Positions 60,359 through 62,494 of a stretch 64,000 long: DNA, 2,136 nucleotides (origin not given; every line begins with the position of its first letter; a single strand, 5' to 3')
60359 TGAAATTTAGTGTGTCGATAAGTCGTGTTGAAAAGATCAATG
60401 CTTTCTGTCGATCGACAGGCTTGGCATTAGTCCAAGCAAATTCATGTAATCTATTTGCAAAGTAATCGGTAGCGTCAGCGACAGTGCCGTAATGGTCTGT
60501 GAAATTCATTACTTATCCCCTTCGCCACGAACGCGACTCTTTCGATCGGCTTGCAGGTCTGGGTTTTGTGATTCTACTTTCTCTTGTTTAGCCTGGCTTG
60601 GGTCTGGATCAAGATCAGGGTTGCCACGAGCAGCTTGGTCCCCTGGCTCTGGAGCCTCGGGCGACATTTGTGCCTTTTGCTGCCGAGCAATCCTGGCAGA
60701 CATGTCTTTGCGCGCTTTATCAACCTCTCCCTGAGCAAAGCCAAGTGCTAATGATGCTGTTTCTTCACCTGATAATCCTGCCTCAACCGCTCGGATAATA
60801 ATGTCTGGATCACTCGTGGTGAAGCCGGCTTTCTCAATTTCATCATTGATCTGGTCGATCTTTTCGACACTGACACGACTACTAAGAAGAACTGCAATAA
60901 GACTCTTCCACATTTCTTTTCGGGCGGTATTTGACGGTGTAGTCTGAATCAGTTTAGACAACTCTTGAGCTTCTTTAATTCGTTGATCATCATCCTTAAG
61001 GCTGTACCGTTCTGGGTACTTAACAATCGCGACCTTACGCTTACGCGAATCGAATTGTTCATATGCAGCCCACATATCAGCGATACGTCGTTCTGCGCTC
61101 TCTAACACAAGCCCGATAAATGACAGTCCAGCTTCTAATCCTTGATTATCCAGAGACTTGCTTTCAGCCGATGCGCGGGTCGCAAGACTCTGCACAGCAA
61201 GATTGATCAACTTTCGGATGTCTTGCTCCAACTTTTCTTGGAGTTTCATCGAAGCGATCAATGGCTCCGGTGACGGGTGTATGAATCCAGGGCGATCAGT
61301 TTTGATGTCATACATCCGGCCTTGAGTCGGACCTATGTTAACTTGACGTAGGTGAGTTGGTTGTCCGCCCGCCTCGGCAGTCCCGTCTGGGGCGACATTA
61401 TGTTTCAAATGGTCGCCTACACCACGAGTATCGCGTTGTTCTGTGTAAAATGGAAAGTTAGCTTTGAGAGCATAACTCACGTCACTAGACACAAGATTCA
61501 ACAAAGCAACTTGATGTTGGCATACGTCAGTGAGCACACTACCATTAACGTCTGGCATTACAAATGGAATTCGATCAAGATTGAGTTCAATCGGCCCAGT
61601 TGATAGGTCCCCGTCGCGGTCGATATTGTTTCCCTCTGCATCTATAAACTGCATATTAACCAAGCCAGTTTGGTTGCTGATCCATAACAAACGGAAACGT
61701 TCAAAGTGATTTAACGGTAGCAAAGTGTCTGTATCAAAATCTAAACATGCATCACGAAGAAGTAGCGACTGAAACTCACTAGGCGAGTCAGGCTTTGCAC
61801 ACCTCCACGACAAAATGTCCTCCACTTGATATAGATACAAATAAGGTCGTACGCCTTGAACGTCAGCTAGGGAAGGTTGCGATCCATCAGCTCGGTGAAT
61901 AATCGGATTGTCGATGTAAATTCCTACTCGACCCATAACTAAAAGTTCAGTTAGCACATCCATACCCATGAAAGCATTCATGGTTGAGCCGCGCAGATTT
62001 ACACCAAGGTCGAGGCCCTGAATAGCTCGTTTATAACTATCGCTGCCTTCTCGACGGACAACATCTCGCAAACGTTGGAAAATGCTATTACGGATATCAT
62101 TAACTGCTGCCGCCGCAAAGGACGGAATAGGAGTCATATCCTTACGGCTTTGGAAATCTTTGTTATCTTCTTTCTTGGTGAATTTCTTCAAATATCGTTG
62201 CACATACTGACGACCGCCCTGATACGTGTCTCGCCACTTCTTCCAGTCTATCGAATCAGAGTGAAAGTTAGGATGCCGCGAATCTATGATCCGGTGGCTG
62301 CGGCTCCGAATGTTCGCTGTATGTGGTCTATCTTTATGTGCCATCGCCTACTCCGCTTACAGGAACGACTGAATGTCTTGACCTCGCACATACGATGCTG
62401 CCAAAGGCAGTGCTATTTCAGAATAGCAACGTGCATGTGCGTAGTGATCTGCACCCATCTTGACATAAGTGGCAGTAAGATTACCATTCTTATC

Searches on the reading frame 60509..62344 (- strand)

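Call 22: search_protein_families(library=phrogs, proteins=[window:60509-62344:-], max_evalue=0.00001)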
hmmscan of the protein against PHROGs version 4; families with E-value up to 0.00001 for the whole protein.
window:60509-62344:- (611 aa): 2 families
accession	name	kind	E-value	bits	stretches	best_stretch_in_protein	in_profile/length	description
phrog_145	-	head and packaging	3.5e-33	116.1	1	17-475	7-440/493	portal protein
phrog_12458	-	unknown function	6.5e-08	33.2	1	17-244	27-245/265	-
